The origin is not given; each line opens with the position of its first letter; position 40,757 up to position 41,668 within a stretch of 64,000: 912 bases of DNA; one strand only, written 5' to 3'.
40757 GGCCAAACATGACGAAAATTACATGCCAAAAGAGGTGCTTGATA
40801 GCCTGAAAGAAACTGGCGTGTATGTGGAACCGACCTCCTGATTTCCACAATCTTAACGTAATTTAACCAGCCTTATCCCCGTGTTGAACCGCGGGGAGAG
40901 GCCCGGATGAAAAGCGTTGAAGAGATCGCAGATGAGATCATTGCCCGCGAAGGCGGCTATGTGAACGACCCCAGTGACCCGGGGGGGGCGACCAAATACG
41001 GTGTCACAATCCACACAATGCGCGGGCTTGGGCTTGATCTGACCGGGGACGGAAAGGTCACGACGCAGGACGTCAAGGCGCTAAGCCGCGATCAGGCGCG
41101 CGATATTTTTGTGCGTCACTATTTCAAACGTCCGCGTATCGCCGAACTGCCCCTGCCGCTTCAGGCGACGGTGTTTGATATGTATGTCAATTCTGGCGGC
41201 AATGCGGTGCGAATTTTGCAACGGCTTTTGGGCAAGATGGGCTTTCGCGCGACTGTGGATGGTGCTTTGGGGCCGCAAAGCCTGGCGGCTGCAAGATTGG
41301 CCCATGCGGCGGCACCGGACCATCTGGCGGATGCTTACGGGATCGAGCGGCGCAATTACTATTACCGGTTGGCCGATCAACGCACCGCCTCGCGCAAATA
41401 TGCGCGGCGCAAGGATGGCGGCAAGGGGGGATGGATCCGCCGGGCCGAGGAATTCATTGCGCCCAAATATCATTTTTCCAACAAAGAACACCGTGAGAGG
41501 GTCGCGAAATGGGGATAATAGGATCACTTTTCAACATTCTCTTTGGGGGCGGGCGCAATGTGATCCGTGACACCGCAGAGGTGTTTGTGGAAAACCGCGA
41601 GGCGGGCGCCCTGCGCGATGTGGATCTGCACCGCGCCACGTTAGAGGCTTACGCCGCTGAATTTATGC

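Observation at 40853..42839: Phage/GTA-type lysis cassette sits inside the cytochrome c maturation cluster (ccmE | endolysin-holin-3 ORFs | ccmF-ccmH)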

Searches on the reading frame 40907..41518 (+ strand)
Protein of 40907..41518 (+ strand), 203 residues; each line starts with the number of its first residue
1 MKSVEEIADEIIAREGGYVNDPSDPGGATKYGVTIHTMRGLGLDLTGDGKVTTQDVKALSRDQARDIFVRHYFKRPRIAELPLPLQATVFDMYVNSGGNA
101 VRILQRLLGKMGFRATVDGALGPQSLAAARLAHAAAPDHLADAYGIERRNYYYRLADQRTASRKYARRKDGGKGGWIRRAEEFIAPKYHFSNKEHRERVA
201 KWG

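Call 3: search_protein_families(library=pfam, proteins=[window:40907-41518:+], max_evalue=0.1)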
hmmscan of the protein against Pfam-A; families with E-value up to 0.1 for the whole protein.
window:40907-41518:+ (203 aa): 3 families
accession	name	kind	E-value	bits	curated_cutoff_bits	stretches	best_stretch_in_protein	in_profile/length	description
PF05838.17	Glyco_hydro_108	-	1.8e-26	92.9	21.2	1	9-97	2-85/85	Glycosyl hydrolase 108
PF09374.15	PG_binding_3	-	1.2e-22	80.4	24.6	1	99-181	1-76/76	Predicted Peptidoglycan domain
PF06322.17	Phage_NinH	-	0.035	14.5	29.8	0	136-171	8-42/60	Phage NinH protein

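Call 4: search_protein_families(library=phrogs, proteins=[window:40907-41518:+], max_evalue=0.1)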
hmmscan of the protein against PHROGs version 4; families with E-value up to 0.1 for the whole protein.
window:40907-41518:+ (203 aa): 5 families
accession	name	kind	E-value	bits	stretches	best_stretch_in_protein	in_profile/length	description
phrog_315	-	lysis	3.7e-35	122.6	1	2-186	333-490/677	endolysin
phrog_12853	-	unknown function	7.5e-21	75.9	1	4-129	3-129/131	-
phrog_24205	-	unknown function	6.1e-06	27.1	1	4-27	3-26/45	-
phrog_1224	-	head and packaging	0.012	15.8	1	95-136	7-48/438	endolysin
phrog_1493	-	lysis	0.022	15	1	97-167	278-346/394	endolysin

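Call 7: search_protein_families(library=ncbifam, proteins=[window:40907-41518:+], max_evalue=0.1)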
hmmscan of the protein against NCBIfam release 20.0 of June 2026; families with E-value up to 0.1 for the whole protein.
window:40907-41518:+ (203 aa): 1 family
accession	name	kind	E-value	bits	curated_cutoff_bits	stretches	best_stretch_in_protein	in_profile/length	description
NF040573.1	holin_dep_muram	equivalog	1.7e-106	354.4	240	1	4-203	1-200/200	holin-associated N-acetylmuramidase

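Call 12: find_homologous_proteins(query=window:40907-41518:+, max_evalue=1e-10)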
Query window:40907-41518:+ (203 aa): 7999 proteins with E <= 1e-10 among 8000 candidates; the best 120 are listed.
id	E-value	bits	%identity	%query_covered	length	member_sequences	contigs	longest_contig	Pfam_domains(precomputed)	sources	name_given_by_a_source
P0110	7.0e-128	442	97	100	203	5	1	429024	PF09374.16,PF05838.18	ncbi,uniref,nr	ncbi:holin-associated N-acetylmuramidase [Aliiroseovarius lamellibrachiae]|uniref:holin-associated N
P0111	9.0e-114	396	87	100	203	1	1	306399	PF09374.16,PF05838.18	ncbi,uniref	ncbi:holin-associated N-acetylmuramidase [Aliiroseovarius crassostreae]|uniref:holin-associated N-ac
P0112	5.2e-113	394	87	100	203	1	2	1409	PF09374.16,PF05838.18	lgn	-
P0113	6.7e-112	390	87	100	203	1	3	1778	PF09374.16,PF05838.18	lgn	-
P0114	1.3e-111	389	87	100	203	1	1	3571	PF09374.16,PF05838.18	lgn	-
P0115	2.4e-111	388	85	100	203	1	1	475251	PF09374.16,PF05838.18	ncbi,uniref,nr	ncbi:holin-associated N-acetylmuramidase [Aliiroseovarius sp. KMU-50]|uniref:Holin-associated N-acet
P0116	3.6e-111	388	87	100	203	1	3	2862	PF09374.16,PF05838.18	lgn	-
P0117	6.2e-110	384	83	100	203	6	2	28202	PF09374.16,PF05838.18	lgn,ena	-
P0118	6.9e-110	384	83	100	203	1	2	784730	PF09374.16,PF05838.18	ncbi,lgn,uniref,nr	ncbi:Predicted Peptidoglycan domain-containing protein [Aliiroseovarius crassostreae]|uniref:Peptido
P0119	1.9e-109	382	82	100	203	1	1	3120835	PF09374.16,PF05838.18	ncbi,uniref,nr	ncbi:N-acetylmuramidase [Aliiroseovarius crassostreae]|uniref:holin-associated N-acetylmuramidase n=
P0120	1.9e-109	382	83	100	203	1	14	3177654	PF09374.16,PF05838.18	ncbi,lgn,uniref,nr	ncbi:hypothetical protein XMM379_001499 [Aliiroseovarius sp. xm-m-379]|uniref:holin-associated N-ace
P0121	2.7e-109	382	83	100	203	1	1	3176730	PF09374.16,PF05838.18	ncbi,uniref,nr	ncbi:N-acetylmuramidase [Aliiroseovarius crassostreae]|uniref:holin-associated N-acetylmuramidase n=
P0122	1.1e-107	376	82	100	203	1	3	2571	PF09374.16,PF05838.18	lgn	-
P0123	2.8e-107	375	80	100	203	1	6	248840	PF09374.16,PF05838.18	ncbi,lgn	-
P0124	6.7e-107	374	81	100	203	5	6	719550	PF09374.16,PF05838.18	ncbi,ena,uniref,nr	ncbi:holin-associated N-acetylmuramidase [uncultured Aliiroseovarius sp.]|uniref:holin-associated N-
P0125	1.5e-102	360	79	100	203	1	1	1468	PF09374.16,PF05838.18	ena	-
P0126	4.4e-102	358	78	100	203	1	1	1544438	PF09374.16,PF05838.18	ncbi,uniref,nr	ncbi:holin-associated N-acetylmuramidase [Aliiroseovarius subalbicans]|uniref:holin-associated N-ace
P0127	7.3e-102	357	77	100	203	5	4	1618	PF09374.16,PF05838.18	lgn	-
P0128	3.8e-101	355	78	100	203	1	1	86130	PF09374.16,PF05838.18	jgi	-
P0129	5.7e-101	354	78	100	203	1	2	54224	PF09374.16,PF05838.18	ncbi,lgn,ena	-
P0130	1.2e-100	353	76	100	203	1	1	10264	PF09374.16,PF05838.18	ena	-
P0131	1.4e-100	353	77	100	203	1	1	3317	PF09374.16,PF05838.18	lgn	-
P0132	3.8e-100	352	77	100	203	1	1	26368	PF09374.16,PF05838.18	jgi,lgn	-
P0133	6.3e-100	351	75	100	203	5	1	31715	PF09374.16,PF05838.18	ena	-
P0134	8.7e-100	351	75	100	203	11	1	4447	PF09374.16,PF05838.18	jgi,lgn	-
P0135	1.3e-99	350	75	100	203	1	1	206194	PF09374.16,PF05838.18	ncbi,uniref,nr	ncbi:holin-associated N-acetylmuramidase [Aliiroseovarius sp. S1339]|uniref:holin-associated N-acety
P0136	1.4e-99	350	77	100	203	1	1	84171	PF09374.16,PF05838.18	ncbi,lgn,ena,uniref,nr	ncbi:holin-associated N-acetylmuramidase [Aliiroseovarius marinus]|uniref:holin-associated N-acetylm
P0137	1.7e-99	350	75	100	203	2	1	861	PF09374.16,PF05838.18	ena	-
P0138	2.0e-99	349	76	100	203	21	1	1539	PF09374.16,PF05838.18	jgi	jgi:lysozyme family protein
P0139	2.2e-99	349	75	100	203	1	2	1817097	PF09374.16,PF05838.18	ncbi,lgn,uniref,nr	ncbi:Predicted Peptidoglycan domain-containing protein [Aliiroseovarius halocynthiae]|uniref:Peptido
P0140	2.9e-99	349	76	100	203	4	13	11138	PF09374.16,PF05838.18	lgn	-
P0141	4.2e-99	348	77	100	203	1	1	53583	PF09374.16,PF05838.18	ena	-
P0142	1.0e-98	347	74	100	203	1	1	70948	PF09374.16,PF05838.18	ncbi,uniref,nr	ncbi:holin-associated N-acetylmuramidase [Pseudaestuariivita rosea]|uniref:holin-associated N-acetyl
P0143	2.8e-98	346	76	100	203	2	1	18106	PF09374.16,PF05838.18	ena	-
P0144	3.9e-98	345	73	100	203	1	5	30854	PF09374.16,PF05838.18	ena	-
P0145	4.8e-98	345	75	100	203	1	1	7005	PF09374.16,PF05838.18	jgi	jgi:lysozyme family protein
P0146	1.0e-97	344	75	100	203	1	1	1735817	PF09374.16,PF05838.18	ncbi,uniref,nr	ncbi:holin-associated N-acetylmuramidase [Aliiroseovarius sp. PrR006]|uniref:holin-associated N-acet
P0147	1.1e-97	344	76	100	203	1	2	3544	PF09374.16,PF05838.18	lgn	-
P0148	1.5e-97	343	75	100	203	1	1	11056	PF09374.16,PF05838.18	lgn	-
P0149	1.5e-97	343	73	100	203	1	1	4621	PF09374.16,PF05838.18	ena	-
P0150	1.6e-97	343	76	100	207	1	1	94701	PF09374.16,PF05838.18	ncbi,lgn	-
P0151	2.0e-97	343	73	100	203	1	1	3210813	PF09374.16,PF05838.18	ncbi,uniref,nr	ncbi:peptidoglycan-binding protein [Aliiroseovarius sp. M344]|uniref:holin-associated N-acetylmurami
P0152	2.2e-97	343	73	100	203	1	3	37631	PF09374.16,PF05838.18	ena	-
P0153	2.8e-97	342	75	100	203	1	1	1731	PF09374.16,PF05838.18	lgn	-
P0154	3.6e-97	342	75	100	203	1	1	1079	PF09374.16,PF05838.18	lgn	-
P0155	4.3e-97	342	75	100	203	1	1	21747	PF09374.16,PF05838.18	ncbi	-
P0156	6.0e-97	341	73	100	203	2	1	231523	PF09374.16,PF05838.18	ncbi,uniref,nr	ncbi:holin-associated N-acetylmuramidase [uncultured Aliiroseovarius sp.]|uniref:holin-associated N-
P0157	9.7e-97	341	75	100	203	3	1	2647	PF09374.16,PF05838.18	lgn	-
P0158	1.1e-96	340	75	100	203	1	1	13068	PF09374.16,PF05838.18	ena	-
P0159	1.3e-96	340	74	100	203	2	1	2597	PF09374.16,PF05838.18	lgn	-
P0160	1.7e-96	340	75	100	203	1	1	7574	PF09374.16,PF05838.18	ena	-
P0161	1.8e-96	340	73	100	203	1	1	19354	PF09374.16,PF05838.18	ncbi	-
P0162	1.9e-96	340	74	100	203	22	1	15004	PF09374.16,PF05838.18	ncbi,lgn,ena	-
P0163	2.2e-96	339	73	100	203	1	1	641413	PF09374.16,PF05838.18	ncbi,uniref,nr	ncbi:hypothetical protein GCM10016455_10640 [Aliiroseovarius zhejiangensis]|uniref:Peptidoglycan-bin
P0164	2.4e-96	339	75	100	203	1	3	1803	PF09374.16,PF05838.18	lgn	-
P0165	3.3e-96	339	74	100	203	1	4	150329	PF09374.16,PF05838.18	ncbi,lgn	-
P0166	4.1e-96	339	73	100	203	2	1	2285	PF09374.16,PF05838.18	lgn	-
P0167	4.2e-96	339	73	100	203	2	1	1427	PF09374.16,PF05838.18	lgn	-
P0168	4.9e-96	338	74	100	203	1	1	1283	PF09374.16,PF05838.18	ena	-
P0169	6.0e-96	338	74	100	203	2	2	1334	PF09374.16,PF05838.18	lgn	-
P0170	7.0e-96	338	73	100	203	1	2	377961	PF09374.16,PF05838.18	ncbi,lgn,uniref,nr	ncbi:holin-associated N-acetylmuramidase [Aliiroseovarius sp. S2029]|uniref:holin-associated N-acety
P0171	7.1e-96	338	74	100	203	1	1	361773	PF09374.16,PF05838.18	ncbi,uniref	ncbi:holin-associated N-acetylmuramidase [Aliiroseovarius sp. 2305UL8-7]|uniref:holin-associated N-a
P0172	7.2e-96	338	74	100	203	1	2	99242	PF09374.16,PF05838.18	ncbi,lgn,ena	-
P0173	9.2e-96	337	73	100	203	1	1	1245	PF09374.16,PF05838.18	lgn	-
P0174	9.4e-96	337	74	100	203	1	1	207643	PF09374.16,PF05838.18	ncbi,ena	-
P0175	9.5e-96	337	75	100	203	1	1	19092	PF09374.16,PF05838.18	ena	-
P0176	1.2e-95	337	75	100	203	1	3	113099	PF09374.16,PF05838.18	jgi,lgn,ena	-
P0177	1.3e-95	337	73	100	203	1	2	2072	PF09374.16,PF05838.18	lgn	-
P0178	1.4e-95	337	74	100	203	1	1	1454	PF09374.16,PF05838.18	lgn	-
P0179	1.4e-95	337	74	100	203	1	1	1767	PF09374.16,PF05838.18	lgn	-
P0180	1.4e-95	337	75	100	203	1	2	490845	PF09374.16,PF05838.18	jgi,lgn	-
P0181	1.5e-95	337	75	99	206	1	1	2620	PF09374.16,PF05838.18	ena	-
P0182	1.5e-95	337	73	100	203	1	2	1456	PF09374.16,PF05838.18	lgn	-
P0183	1.8e-95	337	74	100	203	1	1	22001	PF09374.16,PF05838.18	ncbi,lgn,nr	ncbi:MAG: holin-associated N-acetylmuramidase [Sulfitobacter sp.]|nr:holin-associated N-acetylmurami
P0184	1.8e-95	337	74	100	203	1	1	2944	PF09374.16,PF05838.18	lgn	-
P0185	2.1e-95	336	74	100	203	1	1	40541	PF09374.16,PF05838.18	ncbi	-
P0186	2.1e-95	336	76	100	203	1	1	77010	PF09374.16,PF05838.18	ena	-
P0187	2.1e-95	336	72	100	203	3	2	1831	PF09374.16,PF05838.18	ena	-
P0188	2.4e-95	336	74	100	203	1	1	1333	PF09374.16,PF05838.18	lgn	-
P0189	2.5e-95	336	73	100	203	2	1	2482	PF09374.16,PF05838.18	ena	-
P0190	2.9e-95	336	72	100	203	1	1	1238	PF09374.16,PF05838.18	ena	-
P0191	3.7e-95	335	73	100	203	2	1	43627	PF09374.16,PF05838.18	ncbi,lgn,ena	-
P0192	4.2e-95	335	74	100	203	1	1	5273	PF09374.16,PF05838.18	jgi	jgi:lysozyme family protein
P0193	4.7e-95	335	74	100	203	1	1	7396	PF09374.16,PF05838.18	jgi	jgi:lysozyme family protein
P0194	4.9e-95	335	73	100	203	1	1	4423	PF09374.16,PF05838.18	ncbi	ncbi:MAG: holin-associated N-acetylmuramidase [Pseudomonadota bacterium]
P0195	5.1e-95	335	74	100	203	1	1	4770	PF09374.16,PF05838.18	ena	-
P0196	5.8e-95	335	72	100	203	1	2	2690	PF09374.16,PF05838.18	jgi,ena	-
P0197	6.1e-95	335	73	100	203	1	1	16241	PF09374.16,PF05838.18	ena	-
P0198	6.9e-95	335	73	100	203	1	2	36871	PF09374.16,PF05838.18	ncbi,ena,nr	ncbi:MAG: holin-associated N-acetylmuramidase [Rhodobacter sp.]|nr:holin-associated N-acetylmuramida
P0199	6.9e-95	335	74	100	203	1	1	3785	PF09374.16,PF05838.18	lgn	-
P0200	7.1e-95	335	75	100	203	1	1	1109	PF09374.16,PF05838.18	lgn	-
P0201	7.6e-95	334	73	100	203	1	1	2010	PF09374.16,PF05838.18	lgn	-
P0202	8.7e-95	334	72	100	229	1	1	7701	PF09374.16,PF05838.18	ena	-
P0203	1.0e-94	334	74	100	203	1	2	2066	PF09374.16,PF05838.18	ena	-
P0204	1.0e-94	334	73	100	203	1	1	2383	PF09374.16,PF05838.18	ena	-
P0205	1.1e-94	334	73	100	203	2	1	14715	PF09374.16,PF05838.18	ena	-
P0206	1.1e-94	334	75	100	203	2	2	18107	PF09374.16,PF05838.18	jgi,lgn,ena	-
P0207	1.2e-94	334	74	100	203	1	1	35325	PF09374.16,PF05838.18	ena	-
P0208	1.2e-94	334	74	100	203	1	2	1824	PF09374.16,PF05838.18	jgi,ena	-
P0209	1.3e-94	334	74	100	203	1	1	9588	PF09374.16,PF05838.18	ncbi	ncbi:MAG: holin-associated N-acetylmuramidase [Pseudomonadota bacterium]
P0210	1.4e-94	334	72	100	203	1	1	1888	PF09374.16,PF05838.18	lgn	-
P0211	1.4e-94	334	75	100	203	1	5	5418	PF09374.16,PF05838.18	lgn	-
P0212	1.4e-94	334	72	100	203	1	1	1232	PF09374.16,PF05838.18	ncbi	-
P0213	1.4e-94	334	75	100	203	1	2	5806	PF09374.16,PF05838.18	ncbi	-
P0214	1.5e-94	334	73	100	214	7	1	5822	PF09374.16,PF05838.18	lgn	-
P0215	1.5e-94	333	73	100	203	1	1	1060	PF09374.16,PF05838.18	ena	-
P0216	1.7e-94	333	74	100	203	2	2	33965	PF09374.16,PF05838.18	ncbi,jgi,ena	-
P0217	1.8e-94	333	72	100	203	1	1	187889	PF09374.16,PF05838.18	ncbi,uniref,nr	ncbi:peptidoglycan-binding protein [Aliiroseovarius sp. Z3]|uniref:holin-associated N-acetylmuramida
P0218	2.0e-94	333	73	100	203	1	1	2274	PF09374.16,PF05838.18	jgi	-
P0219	2.1e-94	333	72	100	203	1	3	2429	PF09374.16,PF05838.18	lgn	-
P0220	2.1e-94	333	74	100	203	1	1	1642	PF09374.16,PF05838.18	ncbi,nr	ncbi:MAG TPA: peptidoglycan-binding protein [Rhodobacterales bacterium]|nr:peptidoglycan-binding pro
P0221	2.1e-94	333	74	100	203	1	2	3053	PF09374.16,PF05838.18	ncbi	-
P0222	2.4e-94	333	72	100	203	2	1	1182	PF09374.16,PF05838.18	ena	-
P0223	2.4e-94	333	-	-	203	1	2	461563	PF09374.16,PF05838.18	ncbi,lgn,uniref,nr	ncbi:hypothetical protein JANAI62_22580 [Jannaschia pagri]|uniref:Peptidoglycan-binding protein n=1 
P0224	2.5e-94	333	74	100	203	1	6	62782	PF09374.16,PF05838.18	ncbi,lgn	-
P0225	2.5e-94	333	75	100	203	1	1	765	PF09374.16,PF05838.18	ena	-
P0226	2.6e-94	333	73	100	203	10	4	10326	PF09374.16,PF05838.18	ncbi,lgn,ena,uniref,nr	ncbi:holin-associated N-acetylmuramidase [Vannielia litorea]|uniref:holin-associated N-acetylmuramid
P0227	2.8e-94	333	74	100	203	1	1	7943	PF09374.16,PF05838.18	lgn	-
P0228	3.1e-94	333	72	100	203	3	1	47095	PF09374.16,PF05838.18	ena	-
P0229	3.2e-94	332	71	100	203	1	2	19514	PF09374.16,PF05838.18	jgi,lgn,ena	-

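Call 14: find_related_loci(query=A1, collection=genome_contigs, flank=6000)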
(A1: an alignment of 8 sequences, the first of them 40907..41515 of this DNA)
Query A1 (203 aa) in genome_contigs; peptide patterns used: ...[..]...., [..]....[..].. (x = any residue, [..] = any of these).
600 stretches matched a pattern (row limit reached: there are more); 547 encode a relative of the query (tblastn E <= 1e-3); the best 80 are kept; 80 distinct loci.
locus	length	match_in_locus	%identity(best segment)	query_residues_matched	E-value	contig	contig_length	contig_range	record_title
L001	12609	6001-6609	77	1-203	4e-107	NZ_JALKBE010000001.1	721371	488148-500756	Aliiroseovarius sp. S1123 scaffold1_size721371, whole genome shotgun sequence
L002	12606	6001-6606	75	1-202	1e-104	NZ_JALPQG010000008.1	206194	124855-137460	Aliiroseovarius sp. S1339 scaffold_8_length=206195, whole genome shotgun sequence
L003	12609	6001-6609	73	1-203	5e-101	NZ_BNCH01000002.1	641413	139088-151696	Aliiroseovarius zhejiangensis strain KCTC 42443 sequence02, whole genome shotgun sequence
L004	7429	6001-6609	73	1-203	4e-100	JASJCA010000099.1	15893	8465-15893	MAG: Rhodobacter sp. isolate MO_135.B1 MO_135.c_1984, whole genome shotgun sequence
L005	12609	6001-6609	74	1-203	8e-99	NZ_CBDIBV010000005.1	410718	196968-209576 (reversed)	MAG: Profundibacter sp. isolate d22634d6-9c7e-494f-b496-b223120d466b contig_5, whole genome shotgun sequence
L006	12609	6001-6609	74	1-203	5e-98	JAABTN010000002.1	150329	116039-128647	MAG: Maritimibacter sp. isolate S23.Bin089 NODE_2_length_150329_cov_25.8607, whole genome shotgun sequence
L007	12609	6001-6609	71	1-203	2e-97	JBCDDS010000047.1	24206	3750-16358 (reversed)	MAG: Pseudomonadota bacterium isolate P01_G01_bin.46 k141_1314243_length_24206_cov_27.7295, whole genome shotgun sequenc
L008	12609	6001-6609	70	1-203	3e-97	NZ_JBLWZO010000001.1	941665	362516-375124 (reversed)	MAG: Celeribacter sp. isolate EC02-12 C02maxbin.037RE.5K@1, whole genome shotgun sequence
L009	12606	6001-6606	72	1-202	5e-97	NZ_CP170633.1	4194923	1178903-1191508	Pseudosulfitobacter sp. SM2401 chromosome, complete genome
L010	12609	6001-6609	75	1-203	1e-96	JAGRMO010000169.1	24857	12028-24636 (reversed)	MAG: Maritimibacter sp. isolate HKST-UBA93 2007_33765, whole genome shotgun sequence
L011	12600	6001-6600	72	4-203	2e-96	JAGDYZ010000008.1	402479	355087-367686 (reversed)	MAG: Pelagimonas sp. isolate FR12alp8 FR12ZCynBig_contig_391, whole genome shotgun sequence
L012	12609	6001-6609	71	1-203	2e-96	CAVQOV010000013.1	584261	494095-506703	MAG: uncultured Alphaproteobacteria bacterium isolate MFD09964.bin.2.239 genome assembly, contig: contig_7419, whole gen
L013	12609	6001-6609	70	1-203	2e-96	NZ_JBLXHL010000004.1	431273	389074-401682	MAG: Celeribacter sp. isolate ET07-02 T07maxbin_out.019RE.5K@4, whole genome shotgun sequence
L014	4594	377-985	70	1-203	1e-96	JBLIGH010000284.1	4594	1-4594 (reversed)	MAG: Pseudorhodobacter sp. isolate 3300049783_165 Ga0491198_0039408, whole genome shotgun sequence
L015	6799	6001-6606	71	1-202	6e-96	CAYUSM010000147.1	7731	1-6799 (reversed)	MAG TPA_asm: uncultured Sulfitobacter sp. isolate SRP342821_co1_167 genome assembly, contig: NODE_8543_length_7731_cov_2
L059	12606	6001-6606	71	1-202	7e-92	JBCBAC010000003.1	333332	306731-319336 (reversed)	MAG: Pseudomonadota bacterium isolate J06570_6 NODE_5_length_333332_cov_81.610591, whole genome shotgun sequence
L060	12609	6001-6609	67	1-203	8e-92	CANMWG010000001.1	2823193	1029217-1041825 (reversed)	uncultured Rhodobacteraceae bacterium isolate 4-2050-3Z.fasta genome assembly, contig: NODE_1, whole genome shotgun sequ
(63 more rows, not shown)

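Call 48: find_encoding_contigs(protein=P0110, flank=10000, max_places=2)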
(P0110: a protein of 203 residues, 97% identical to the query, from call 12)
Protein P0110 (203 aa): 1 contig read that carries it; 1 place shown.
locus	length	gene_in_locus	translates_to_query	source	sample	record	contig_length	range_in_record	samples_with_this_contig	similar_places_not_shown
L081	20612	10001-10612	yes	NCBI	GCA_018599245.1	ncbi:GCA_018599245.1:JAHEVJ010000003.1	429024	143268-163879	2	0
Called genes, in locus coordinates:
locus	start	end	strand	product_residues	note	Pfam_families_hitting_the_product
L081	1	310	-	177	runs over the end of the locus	-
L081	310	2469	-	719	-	PF18072:FGAR-AT_linker, PF00586:AIRS, PF02769:AIRS_C, PF00586:AIRS, PF02769:AIRS_C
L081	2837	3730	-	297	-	PF00126:HTH_1, PF03466:LysR_substrate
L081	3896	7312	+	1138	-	PF02775:TPP_enzyme_C (weak), PF01558:POR, PF20169:DUF6537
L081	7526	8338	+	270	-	PF01177:Asp_Glu_race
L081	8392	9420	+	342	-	PF01118:Semialdhyde_dh, PF22698:Semialdhyde_dhC_1, PF02774:Semialdhyde_dhC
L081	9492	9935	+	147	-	PF03100:CcmE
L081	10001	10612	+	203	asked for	PF05838:Glyco_hydro_108, PF09374:PG_binding_3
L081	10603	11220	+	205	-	PF11351:GTA_holin_3TM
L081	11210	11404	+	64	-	-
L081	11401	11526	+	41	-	-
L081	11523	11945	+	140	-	-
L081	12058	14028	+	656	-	PF01578:Cytochrom_C_asm, PF16327:CcmF_C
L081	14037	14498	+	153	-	PF03918:CcmH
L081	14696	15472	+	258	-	PF00378:ECH_1, PF16113:ECH_2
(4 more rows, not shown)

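Call 91: search_protein_families(library=pfam, proteins=[L059:7382-7804:+, L060:7236-7709:+, L010:7964-8527:-], max_evalue=0.05)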
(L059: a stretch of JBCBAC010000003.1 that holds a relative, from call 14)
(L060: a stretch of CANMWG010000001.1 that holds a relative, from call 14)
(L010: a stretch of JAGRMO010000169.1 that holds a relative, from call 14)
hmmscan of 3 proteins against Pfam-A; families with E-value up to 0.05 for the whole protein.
L059:7382-7804:+ (140 aa): 0 families

L060:7236-7709:+ (157 aa): 0 families

L010:7964-8527:- (187 aa): 2 families
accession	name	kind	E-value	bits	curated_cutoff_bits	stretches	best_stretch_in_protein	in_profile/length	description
PF13505.12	OMP_b-brl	-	3.4e-07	31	28.7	1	39-169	9-156/175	Outer membrane protein beta-barrel domain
PF01389.23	OmpA_membrane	-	0.0084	16.3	21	0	103-138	71-106/180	OmpA-like transmembrane domain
